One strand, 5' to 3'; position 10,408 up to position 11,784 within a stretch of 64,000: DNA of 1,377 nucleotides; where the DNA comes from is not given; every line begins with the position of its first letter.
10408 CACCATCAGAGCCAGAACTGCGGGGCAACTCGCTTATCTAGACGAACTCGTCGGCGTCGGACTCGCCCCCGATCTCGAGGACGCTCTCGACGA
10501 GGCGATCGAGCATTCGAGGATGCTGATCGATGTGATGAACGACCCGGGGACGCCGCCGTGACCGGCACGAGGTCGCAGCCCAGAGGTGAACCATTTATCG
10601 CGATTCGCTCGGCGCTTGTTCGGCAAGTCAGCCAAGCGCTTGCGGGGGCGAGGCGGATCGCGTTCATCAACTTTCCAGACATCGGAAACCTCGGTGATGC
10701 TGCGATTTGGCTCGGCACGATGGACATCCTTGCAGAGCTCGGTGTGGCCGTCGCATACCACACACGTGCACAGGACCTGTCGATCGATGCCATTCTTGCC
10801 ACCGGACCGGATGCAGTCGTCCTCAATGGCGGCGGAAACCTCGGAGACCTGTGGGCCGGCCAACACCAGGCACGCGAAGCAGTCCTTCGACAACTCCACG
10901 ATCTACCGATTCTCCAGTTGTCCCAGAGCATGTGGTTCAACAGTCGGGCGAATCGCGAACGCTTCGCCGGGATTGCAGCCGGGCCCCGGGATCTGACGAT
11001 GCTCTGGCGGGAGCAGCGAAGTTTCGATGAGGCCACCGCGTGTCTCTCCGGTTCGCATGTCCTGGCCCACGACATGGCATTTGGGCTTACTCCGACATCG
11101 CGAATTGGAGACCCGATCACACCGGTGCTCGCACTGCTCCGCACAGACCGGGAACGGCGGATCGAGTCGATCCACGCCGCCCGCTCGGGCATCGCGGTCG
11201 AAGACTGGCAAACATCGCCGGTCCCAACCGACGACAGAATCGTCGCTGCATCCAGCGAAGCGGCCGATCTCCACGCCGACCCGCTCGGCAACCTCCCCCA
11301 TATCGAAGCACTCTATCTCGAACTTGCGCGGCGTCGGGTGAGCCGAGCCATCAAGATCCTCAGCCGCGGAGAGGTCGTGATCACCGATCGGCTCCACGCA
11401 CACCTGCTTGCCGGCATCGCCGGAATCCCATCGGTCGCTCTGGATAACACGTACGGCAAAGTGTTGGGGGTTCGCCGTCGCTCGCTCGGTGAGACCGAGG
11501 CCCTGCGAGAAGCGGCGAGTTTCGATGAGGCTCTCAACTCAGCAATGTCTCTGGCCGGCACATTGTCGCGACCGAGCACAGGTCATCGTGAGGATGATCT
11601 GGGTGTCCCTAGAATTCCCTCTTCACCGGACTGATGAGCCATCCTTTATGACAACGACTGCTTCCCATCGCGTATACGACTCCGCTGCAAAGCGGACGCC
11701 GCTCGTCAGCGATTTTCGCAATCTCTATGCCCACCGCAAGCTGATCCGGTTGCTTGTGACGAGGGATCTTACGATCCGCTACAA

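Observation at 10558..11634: Pyruvyl transferase plus UDP-ManNAc supply, with CWB2 rather than SLH proteins in this 64-kb window: a candidate polymer ligand for the CWB2 anchors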

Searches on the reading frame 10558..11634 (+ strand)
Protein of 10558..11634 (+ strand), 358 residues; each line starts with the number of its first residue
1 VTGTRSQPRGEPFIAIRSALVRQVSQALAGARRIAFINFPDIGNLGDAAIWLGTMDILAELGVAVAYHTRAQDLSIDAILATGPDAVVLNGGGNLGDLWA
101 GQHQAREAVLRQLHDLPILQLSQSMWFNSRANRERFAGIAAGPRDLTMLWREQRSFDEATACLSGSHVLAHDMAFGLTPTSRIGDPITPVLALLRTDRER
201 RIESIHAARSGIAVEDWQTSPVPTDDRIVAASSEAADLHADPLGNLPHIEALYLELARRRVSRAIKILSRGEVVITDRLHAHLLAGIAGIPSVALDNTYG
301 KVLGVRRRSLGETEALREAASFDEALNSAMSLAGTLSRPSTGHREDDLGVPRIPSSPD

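Call 6: search_protein_families(library=pfam, proteins=[window:10558-11634:+], max_evalue=0.01)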
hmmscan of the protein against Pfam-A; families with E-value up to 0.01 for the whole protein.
window:10558-11634:+ (358 aa): 1 family
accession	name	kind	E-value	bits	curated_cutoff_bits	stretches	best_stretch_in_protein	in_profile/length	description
PF04230.19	PS_pyruv_trans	-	4.4e-23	83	25.3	1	44-297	1-278/280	Polysaccharide pyruvyl transferase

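Call 10: search_protein_families(library=ncbifam, proteins=[window:10558-11634:+], max_evalue=0.01)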
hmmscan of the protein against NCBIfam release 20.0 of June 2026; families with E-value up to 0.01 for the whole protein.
window:10558-11634:+ (358 aa): 1 family
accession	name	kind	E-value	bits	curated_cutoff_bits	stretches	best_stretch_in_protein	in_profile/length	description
TIGR03609.1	S_layer_CsaB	equivalog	6.6e-07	28.9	213.1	1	148-296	132-277/301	polysaccharide pyruvyl transferase CsaB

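Call 11: search_solved_structures(query=window:10558-11634:+, max_evalue=10, show_alignments=2)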
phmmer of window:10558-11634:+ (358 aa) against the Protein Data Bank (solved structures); distinct sequences matched with E-value up to 10: 3.
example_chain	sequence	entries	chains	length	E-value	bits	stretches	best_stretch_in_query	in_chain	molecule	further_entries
5ax7_A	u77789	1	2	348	1.9e-26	96.3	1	11-304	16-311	Pyruvyl transferase 1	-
6x1l_A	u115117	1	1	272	1.7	11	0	256-305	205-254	WbbZ protein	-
1tn3_A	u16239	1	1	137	2.6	10.3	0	317-348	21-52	TETRANECTIN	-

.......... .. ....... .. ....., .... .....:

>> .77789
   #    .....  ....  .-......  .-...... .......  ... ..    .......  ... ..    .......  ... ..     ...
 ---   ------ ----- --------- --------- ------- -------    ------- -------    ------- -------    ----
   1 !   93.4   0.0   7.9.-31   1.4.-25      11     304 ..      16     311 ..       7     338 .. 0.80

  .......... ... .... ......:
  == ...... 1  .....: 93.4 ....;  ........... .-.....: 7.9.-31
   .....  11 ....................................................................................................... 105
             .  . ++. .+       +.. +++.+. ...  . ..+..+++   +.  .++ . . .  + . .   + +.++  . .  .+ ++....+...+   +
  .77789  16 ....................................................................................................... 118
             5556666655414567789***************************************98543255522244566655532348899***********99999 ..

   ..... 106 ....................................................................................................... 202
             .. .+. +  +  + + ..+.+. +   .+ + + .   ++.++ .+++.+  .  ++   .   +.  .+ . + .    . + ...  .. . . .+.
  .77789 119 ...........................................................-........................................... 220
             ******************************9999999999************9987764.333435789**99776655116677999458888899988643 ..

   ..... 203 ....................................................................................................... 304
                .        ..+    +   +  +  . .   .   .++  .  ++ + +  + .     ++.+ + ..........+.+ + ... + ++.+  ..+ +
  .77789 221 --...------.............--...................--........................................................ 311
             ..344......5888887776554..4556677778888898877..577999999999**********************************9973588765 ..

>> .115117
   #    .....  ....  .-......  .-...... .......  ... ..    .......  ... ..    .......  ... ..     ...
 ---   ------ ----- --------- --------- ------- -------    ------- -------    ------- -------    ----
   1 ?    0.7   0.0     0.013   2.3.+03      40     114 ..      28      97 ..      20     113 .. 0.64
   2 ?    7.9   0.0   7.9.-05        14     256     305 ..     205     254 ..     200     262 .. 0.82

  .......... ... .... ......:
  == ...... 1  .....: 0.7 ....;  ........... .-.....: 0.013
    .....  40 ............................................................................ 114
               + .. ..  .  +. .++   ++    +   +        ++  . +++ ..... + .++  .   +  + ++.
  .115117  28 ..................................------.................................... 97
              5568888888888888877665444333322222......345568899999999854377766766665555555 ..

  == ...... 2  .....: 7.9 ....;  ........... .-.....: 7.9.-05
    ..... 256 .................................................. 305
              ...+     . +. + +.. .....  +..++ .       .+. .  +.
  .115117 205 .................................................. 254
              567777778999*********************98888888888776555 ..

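Call 12: find_homologous_proteins(query=window:10558-11634:+, max_evalue=0.00001)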
Query window:10558-11634:+ (358 aa): 135 proteins with E <= 0.00001 among 8000 candidates; the best 120 are listed.
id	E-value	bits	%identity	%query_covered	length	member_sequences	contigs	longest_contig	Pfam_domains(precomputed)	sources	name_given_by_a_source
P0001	1.8e-229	779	100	100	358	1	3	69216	PF04230.20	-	-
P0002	1.4e-48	184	39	84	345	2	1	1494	PF04230.20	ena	-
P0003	6.1e-46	175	40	80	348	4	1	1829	PF04230.20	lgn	-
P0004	6.5e-44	169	38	79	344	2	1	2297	PF04230.20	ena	-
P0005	1.9e-43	167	38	85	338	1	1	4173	PF04230.20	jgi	-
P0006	3.3e-43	166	39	75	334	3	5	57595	PF04230.20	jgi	jgi:pyruvyl transferase EpsO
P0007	4.4e-43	166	35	91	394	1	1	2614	PF04230.20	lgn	-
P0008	8.9e-43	165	38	91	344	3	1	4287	PF04230.20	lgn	-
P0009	1.3e-42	164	35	88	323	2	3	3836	PF04230.20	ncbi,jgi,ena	jgi:exopolysaccharide biosynthesis predicted pyruvyltransferase EpsI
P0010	1.4e-42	164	40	80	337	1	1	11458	PF04230.20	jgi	jgi:pyruvyl transferase EpsO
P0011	2.5e-42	163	36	87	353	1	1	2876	PF04230.20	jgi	jgi:pyruvyl transferase EpsO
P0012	4.6e-41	159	38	86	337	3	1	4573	PF04230.20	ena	-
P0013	9.1e-41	158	37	80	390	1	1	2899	PF04230.20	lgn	-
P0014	1.4e-40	158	38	80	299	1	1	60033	PF04230.20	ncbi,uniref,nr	ncbi:polysaccharide pyruvyl transferase family protein [Sphingomonas sp. RP10(2022)]|uniref:Polysacc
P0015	1.7e-40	157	37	80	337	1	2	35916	PF04230.20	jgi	jgi:exopolysaccharide biosynthesis predicted pyruvyltransferase EpsI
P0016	3.9e-40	156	37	82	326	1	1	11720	PF04230.20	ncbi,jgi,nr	ncbi:polysaccharide pyruvyl transferase family protein [bacterium]|nr:polysaccharide pyruvyl transfe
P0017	3.9e-40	156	36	95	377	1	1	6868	PF04230.20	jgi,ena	-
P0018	1.0e-39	155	35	89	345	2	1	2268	PF04230.20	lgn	-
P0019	1.4e-39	154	36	83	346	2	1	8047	PF04230.20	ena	-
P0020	1.4e-39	154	38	84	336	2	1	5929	PF04230.20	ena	-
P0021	1.5e-39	154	37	87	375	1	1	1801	PF04230.20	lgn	-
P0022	1.5e-39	154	38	86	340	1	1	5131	PF04230.20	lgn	-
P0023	2.8e-39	153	37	86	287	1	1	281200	PF04230.20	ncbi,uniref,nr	ncbi:exopolysaccharide biosynthesis protein [Sphingomonas metalli]|uniref:Exopolysaccharide biosynth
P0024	5.1e-39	152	34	94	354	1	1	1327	PF04230.20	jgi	jgi:exopolysaccharide biosynthesis predicted pyruvyltransferase EpsI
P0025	5.7e-39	152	36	84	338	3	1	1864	PF04230.20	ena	-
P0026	5.8e-39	152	31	89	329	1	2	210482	PF04230.20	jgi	-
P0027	5.8e-39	152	40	80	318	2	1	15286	PF04230.20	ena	-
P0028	9.3e-39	152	35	93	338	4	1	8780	PF04230.20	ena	-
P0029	1.3e-38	151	37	75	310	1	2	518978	PF04230.20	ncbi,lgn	-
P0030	2.4e-38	150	39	75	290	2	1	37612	PF04230.20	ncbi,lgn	-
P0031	3.7e-38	150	35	84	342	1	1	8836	PF04230.20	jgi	jgi:exopolysaccharide biosynthesis predicted pyruvyltransferase EpsI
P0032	4.4e-38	149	34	86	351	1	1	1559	PF04230.20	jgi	jgi:pyruvyl transferase EpsO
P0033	8.6e-38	148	37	80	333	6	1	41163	PF04230.20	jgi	jgi:exopolysaccharide biosynthesis predicted pyruvyltransferase EpsI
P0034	8.9e-38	148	34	89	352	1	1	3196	PF04230.20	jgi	jgi:exopolysaccharide biosynthesis predicted pyruvyltransferase EpsI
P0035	1.0e-37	148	34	92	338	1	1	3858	PF04230.20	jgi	jgi:pyruvyl transferase EpsO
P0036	1.5e-37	148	34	86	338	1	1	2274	PF04230.20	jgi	jgi:exopolysaccharide biosynthesis predicted pyruvyltransferase EpsI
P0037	2.6e-37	147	36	91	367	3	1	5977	PF04230.20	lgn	-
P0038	2.7e-37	147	36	78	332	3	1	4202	PF04230.20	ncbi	-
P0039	3.2e-37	147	38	80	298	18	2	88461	PF04230.20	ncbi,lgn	-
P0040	3.7e-37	146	37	85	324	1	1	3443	PF04230.20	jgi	jgi:exopolysaccharide biosynthesis protein PssK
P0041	4.3e-37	146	38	75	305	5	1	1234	PF04230.20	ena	-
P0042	9.1e-37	145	36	85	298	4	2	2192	PF04230.20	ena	-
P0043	1.3e-36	145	32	96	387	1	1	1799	PF04230.20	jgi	jgi:exopolysaccharide biosynthesis predicted pyruvyltransferase EpsI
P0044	1.3e-36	145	36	86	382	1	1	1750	PF04230.20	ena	-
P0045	1.7e-36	144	35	85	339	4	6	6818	PF04230.20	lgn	-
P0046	6.6e-36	142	32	87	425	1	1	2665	PF04230.20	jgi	-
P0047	9.2e-36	142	33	89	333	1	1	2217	PF04230.20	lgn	-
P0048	1.0e-35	142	33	89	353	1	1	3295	PF04230.20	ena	-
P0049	1.6e-35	141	34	90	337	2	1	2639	PF04230.20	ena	-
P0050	1.7e-35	141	38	78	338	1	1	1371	PF04230.20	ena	-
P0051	3.2e-35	140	37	80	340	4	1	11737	PF04230.20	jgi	jgi:exopolysaccharide biosynthesis predicted pyruvyltransferase EpsI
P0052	5.9e-35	139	34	90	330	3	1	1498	PF04230.20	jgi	-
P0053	8.7e-35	139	37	82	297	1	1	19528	PF04230.20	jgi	jgi:pyruvyl transferase EpsO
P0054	8.7e-35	139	37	79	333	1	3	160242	PF04230.20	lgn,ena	-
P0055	1.0e-34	138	34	81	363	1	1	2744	PF04230.20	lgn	-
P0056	1.1e-34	138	34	95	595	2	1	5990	PF04230.20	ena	-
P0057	1.2e-34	138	35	91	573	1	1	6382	PF04230.20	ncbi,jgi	jgi:exopolysaccharide biosynthesis predicted pyruvyltransferase EpsI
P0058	1.4e-34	138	35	81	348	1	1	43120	PF04230.20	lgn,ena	-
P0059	2.2e-34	137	34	84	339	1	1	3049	PF04230.20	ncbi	-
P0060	5.7e-34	136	34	95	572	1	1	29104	PF04230.20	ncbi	-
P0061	6.1e-34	136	34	77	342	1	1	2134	PF04230.20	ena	-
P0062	9.0e-34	135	34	85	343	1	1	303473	PF04230.20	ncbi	ncbi:polysaccharide pyruvyl transferase family protein [Geodermatophilus sp. SYSU D00705]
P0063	9.5e-34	135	35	89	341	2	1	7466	PF04230.20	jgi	jgi:exopolysaccharide biosynthesis predicted pyruvyltransferase EpsI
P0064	1.3e-33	135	32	80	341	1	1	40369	PF04230.20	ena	-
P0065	1.7e-33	134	38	75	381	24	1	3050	PF04230.20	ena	-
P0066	1.9e-33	134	34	85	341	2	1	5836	PF04230.20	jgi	jgi:exopolysaccharide biosynthesis predicted pyruvyltransferase EpsI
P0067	2.6e-33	134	34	80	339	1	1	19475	PF04230.20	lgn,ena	-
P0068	2.7e-33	134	37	84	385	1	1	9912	PF04230.20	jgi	jgi:exopolysaccharide biosynthesis predicted pyruvyltransferase EpsI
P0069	2.8e-33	134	34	87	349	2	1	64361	PF04230.20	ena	-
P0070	2.9e-33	134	35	75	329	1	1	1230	PF04230.20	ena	-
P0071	6.0e-33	133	35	81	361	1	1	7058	PF04230.20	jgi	jgi:exopolysaccharide biosynthesis predicted pyruvyltransferase EpsI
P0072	9.6e-33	132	33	86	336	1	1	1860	PF04230.20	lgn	-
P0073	1.0e-32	132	34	90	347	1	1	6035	PF04230.20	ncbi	-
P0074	1.5e-32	131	32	83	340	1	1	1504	PF04230.20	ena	-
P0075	1.7e-32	131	32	79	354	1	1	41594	PF04230.20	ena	-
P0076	2.0e-32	131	37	75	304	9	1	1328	PF04230.20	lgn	-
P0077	4.8e-32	130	33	85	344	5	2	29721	PF04230.20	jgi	jgi:pyruvyl transferase EpsO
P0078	8.2e-32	129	30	91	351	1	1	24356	PF04230.20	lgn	-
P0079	1.0e-31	128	33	95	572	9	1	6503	PF04230.20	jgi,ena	jgi:pyruvyl transferase EpsO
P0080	1.2e-31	128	34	88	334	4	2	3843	PF04230.20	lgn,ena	-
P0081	1.6e-31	128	32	80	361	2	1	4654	PF04230.20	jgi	jgi:pyruvyl transferase EpsO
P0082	1.7e-31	128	34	78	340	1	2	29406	PF04230.20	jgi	jgi:exopolysaccharide biosynthesis predicted pyruvyltransferase EpsI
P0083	3.0e-31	127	32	82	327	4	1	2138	PF04230.20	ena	-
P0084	5.3e-31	126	35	86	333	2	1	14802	PF04230.20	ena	-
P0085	7.5e-31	126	34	80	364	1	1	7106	PF04230.20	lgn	-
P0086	9.0e-31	125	34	80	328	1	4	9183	PF04230.20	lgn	-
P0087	9.7e-31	125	35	84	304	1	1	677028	PF04230.20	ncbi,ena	-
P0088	1.1e-30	125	32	92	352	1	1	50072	PF04230.20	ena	-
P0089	4.6e-30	123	32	84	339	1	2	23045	PF04230.20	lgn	-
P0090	4.7e-30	123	35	84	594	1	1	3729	PF04230.20,PF05711.18,PF13578.13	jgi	jgi:pyruvyl transferase EpsO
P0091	7.0e-30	122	32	84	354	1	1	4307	PF04230.20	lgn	-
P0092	7.3e-30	122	37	68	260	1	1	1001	PF04230.20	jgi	jgi:exopolysaccharide biosynthesis predicted pyruvyltransferase EpsI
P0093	2.0e-29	121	31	89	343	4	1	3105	PF04230.20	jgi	-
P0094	7.3e-29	119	36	81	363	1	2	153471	PF04230.20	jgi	jgi:pyruvyl transferase EpsO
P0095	1.4e-28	118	36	76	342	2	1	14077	PF04230.20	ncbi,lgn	-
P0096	1.9e-28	118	33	84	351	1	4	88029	PF04230.20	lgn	-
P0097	2.4e-28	117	34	83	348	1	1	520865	PF04230.20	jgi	jgi:exopolysaccharide biosynthesis predicted pyruvyltransferase EpsI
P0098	2.9e-28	117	34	81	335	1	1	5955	PF04230.20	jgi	jgi:pyruvyl transferase EpsO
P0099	1.0e-27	115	38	61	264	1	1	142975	PF04230.20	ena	-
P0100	2.4e-27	114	34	75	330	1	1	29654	PF04230.20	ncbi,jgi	jgi:pyruvyl transferase EpsO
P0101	4.0e-27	113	31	80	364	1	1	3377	PF04230.20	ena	-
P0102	1.6e-25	108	32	91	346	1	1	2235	PF04230.20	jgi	jgi:pyruvyl transferase EpsO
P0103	1.6e-24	105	33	79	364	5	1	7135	PF04230.20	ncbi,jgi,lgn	jgi:pyruvyl transferase EpsO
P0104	2.7e-24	104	33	78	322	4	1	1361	PF04230.20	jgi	jgi:pyruvyl transferase EpsO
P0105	2.8e-24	104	32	84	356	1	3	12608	PF04230.20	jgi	jgi:exopolysaccharide biosynthesis predicted pyruvyltransferase EpsI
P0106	3.9e-24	104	33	75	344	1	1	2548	PF04230.20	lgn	-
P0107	5.7e-24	103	35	68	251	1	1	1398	PF04230.20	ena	-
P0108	7.5e-24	103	34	80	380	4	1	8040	PF04230.20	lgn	-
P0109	8.1e-23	99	30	82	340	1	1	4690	PF04230.20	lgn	-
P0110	1.1e-21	96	32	85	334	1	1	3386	PF04230.20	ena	-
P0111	1.1e-21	95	31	75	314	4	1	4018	PF04230.20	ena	-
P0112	1.8e-20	92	32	69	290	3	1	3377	PF04230.20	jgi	jgi:pyruvyl transferase EpsO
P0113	1.9e-20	91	28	77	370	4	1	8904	PF04230.20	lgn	-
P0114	5.0e-20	90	32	87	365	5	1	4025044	PF04230.20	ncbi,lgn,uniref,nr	ncbi:polysaccharide pyruvyl transferase family protein [Intrasporangium calvum]|uniref:polysaccharid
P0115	1.4e-19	89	29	77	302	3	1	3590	PF04230.20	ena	-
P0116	6.4e-18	83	32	80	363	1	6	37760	PF04230.20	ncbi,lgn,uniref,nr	ncbi:polysaccharide pyruvyl transferase family protein [Intrasporangium calvum]|uniref:Polysaccharid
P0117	4.1e-17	80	28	77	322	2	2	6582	PF04230.20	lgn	-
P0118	1.7e-15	75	28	80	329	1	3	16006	PF04230.20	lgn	-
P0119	3.0e-12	64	26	85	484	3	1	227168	PF04230.20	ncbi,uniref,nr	ncbi:hypothetical protein FYJ38_17595 [Clostridium sp. WB02_MRS01]|uniref:polysaccharide pyruvyl tra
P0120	2.2e-11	62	27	76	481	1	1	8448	PF04230.20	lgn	-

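Call 13: find_encoding_contigs(protein=P0001, flank=10000, max_places=6)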
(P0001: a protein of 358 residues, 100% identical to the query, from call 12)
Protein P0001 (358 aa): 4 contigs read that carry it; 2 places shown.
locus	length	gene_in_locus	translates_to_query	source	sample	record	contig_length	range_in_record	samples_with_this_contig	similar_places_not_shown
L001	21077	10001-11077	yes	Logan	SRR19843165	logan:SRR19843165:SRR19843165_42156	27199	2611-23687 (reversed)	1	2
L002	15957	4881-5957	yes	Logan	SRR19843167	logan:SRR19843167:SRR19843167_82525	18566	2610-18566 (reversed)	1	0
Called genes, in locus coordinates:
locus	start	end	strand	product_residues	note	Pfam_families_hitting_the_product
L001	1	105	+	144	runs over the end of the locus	PF13276:HTH_21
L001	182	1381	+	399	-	PF13384:HTH_23 (faint), PF13936:HTH_38, PF13565:HTH_32 (weak), PF00665:rve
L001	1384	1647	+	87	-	-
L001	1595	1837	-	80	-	-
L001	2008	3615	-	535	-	-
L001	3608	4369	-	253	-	PF00685:Sulfotransfer_1 (weak), PF13469:Sulfotransfer_3 (weak)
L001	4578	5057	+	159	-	PF00132:Hexapep, PF14602:Hexapep_2 (weak)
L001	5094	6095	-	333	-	PF08885:GSCFA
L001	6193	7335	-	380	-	-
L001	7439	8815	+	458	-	PF08242:Methyltransf_12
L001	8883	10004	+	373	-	-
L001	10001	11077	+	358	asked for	PF04230:PS_pyruv_trans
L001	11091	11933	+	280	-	PF01061:ABC2_membrane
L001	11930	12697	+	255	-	PF00005:ABC_tran, PF13304:AAA_21 (faint)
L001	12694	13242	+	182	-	PF00908:dTDP_sugar_isom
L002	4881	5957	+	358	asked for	PF04230:PS_pyruv_trans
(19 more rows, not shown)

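Call 27: find_encoding_contigs(protein=P0006, flank=10000, max_places=2)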
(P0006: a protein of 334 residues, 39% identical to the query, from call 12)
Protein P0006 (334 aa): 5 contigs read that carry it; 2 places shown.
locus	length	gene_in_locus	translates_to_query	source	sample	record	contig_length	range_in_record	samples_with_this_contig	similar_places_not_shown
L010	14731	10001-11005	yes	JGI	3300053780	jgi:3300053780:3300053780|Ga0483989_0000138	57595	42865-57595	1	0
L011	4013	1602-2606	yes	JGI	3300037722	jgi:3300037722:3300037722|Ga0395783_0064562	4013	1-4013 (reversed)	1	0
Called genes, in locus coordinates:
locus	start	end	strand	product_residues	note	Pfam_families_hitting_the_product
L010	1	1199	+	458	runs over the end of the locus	-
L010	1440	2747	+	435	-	PF13191:AAA_16, PF13401:AAA_22, PF09848:SLFN-g3_helicase (weak), PF00498:FHA, PF16697:Yop-YscD_cpl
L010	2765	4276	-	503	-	PF02397:Bac_transf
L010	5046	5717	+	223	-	PF05345:He_PIG, PF00041:fn3 (weak)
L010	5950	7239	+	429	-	PF10082:BBP2_2 (weak)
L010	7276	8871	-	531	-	PF09721:Exosortase_EpsH, PF02517:Rce1-like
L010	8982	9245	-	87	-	PF27847:VPEID-CTERM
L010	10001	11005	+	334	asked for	PF04230:PS_pyruv_trans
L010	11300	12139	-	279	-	PF00535:Glycos_transf_2, PF13641:Glyco_tranf_2_3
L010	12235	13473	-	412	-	PF00005:ABC_tran, PF13304:AAA_21 (faint), PF14524:Wzt_C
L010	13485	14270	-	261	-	PF01061:ABC2_membrane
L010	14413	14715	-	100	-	PF00404:Dockerin_1 (faint), PF02412:TSP_3 (weak)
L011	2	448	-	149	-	?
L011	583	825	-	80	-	PF27847:VPEID-CTERM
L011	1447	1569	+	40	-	-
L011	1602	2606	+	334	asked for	PF04230:PS_pyruv_trans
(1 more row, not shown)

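Call 28: find_encoding_contigs(protein=P0015, flank=10000, max_places=2)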
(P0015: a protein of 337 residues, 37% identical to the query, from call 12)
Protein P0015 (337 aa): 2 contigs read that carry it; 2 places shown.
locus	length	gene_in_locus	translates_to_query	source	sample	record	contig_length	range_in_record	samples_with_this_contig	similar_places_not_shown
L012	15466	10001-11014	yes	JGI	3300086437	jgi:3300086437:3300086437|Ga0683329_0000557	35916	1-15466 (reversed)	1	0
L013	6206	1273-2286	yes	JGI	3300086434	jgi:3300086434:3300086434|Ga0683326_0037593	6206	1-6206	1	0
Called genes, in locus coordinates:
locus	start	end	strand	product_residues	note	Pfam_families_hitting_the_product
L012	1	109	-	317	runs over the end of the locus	PF13338:AbiEi_4, PF04480:DUF559 (weak)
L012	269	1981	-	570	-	PF02129:Peptidase_S15, PF00326:Peptidase_S9 (weak), PF08530:PepX_C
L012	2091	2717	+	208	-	PF01865:PhoU_div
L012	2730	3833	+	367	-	PF01384:PHO4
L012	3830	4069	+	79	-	-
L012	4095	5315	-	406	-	PF00486:Trans_reg_C, PF03704:BTAD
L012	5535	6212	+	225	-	PF00196:GerE, PF04545:Sigma70_r4, PF08281:Sigma70_r4_2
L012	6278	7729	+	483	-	PF02397:Bac_transf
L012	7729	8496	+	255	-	PF03808:Glyco_tran_WecG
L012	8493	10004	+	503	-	PF01943:Polysacc_synt (faint), PF13440:Polysacc_synt_3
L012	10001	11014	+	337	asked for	PF04230:PS_pyruv_trans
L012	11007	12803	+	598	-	PF00535:Glycos_transf_2, PF13641:Glyco_tranf_2_3, PF10111:Glyco_tranf_2_2 (faint), PF00535:Glycos_transf_2, PF13641:Glyco_tranf_2_3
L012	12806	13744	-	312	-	-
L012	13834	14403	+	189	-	PF00132:Hexapep, PF14602:Hexapep_2 (weak)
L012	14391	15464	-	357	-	?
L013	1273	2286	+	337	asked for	PF04230:PS_pyruv_trans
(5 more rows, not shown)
